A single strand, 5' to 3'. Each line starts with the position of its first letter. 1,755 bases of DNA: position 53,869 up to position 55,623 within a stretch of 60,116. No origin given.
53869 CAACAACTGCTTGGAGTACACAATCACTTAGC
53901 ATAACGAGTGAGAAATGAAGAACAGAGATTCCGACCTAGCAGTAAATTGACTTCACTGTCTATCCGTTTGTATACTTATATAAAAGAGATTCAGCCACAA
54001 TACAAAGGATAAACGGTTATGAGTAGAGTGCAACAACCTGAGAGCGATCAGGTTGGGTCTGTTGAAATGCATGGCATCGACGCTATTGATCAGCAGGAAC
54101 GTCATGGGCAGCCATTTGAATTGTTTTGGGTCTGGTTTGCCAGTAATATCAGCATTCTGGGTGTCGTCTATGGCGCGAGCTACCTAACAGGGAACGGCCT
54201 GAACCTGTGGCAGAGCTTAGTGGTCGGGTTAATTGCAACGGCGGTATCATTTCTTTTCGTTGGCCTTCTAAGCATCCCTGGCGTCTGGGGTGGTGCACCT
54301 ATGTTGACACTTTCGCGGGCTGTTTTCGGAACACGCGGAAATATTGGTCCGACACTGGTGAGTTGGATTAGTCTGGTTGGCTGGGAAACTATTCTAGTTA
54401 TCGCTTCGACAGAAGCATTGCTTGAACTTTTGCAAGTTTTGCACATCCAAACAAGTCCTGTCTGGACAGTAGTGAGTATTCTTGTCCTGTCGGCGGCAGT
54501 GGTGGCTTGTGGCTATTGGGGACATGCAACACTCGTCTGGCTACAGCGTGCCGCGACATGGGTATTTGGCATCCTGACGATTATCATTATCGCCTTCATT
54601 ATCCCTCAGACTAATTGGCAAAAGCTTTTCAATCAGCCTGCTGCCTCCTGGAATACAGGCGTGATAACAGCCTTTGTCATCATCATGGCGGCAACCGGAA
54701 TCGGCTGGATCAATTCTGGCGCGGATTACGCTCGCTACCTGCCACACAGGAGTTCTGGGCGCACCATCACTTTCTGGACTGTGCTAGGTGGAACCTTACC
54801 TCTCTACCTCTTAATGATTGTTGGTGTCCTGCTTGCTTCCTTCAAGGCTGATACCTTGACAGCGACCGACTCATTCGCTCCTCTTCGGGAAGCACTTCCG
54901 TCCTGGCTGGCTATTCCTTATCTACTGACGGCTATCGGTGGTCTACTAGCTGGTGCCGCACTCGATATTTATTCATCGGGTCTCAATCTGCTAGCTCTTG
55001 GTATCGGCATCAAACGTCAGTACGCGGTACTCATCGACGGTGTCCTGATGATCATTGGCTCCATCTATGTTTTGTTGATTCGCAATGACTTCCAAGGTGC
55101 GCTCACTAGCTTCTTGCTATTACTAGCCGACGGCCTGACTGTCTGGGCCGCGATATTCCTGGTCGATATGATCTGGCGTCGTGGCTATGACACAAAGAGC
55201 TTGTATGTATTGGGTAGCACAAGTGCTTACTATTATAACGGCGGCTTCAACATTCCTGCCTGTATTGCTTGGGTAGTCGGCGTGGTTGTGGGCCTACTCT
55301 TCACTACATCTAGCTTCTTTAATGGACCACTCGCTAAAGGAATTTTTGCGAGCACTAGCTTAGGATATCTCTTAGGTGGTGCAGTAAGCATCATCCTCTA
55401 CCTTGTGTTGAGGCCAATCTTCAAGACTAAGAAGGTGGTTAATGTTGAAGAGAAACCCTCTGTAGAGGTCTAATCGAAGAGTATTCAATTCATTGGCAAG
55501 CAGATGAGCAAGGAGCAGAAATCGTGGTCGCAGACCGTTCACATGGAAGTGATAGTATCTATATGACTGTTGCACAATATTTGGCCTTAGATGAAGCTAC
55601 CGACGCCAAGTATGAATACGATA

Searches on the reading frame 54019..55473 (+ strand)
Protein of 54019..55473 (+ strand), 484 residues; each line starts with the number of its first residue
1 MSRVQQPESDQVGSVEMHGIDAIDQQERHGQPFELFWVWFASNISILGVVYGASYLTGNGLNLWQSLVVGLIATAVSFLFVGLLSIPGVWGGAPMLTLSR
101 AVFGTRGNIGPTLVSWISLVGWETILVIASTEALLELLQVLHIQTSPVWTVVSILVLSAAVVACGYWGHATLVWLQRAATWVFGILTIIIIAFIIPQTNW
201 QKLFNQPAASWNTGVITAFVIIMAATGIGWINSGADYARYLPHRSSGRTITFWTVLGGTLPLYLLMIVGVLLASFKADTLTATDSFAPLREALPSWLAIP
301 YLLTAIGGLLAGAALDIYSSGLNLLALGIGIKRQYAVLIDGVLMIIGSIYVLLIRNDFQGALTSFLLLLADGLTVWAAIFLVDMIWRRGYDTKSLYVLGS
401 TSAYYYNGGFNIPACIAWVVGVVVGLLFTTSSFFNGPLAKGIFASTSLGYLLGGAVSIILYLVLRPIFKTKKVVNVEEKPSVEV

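Call 67: search_protein_families(library=pfam, proteins=[window:54019-55473:+], max_evalue=0.00001)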
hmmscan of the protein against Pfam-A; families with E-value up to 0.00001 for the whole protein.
window:54019-55473:+ (484 aa): 1 family
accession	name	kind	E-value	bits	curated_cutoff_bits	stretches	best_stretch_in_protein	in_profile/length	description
PF02133.21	Transp_cyt_pur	-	2.6e-49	168.7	23.5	1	23-453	2-440/440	Permease for cytosine/purines, uracil, thiamine, allantoin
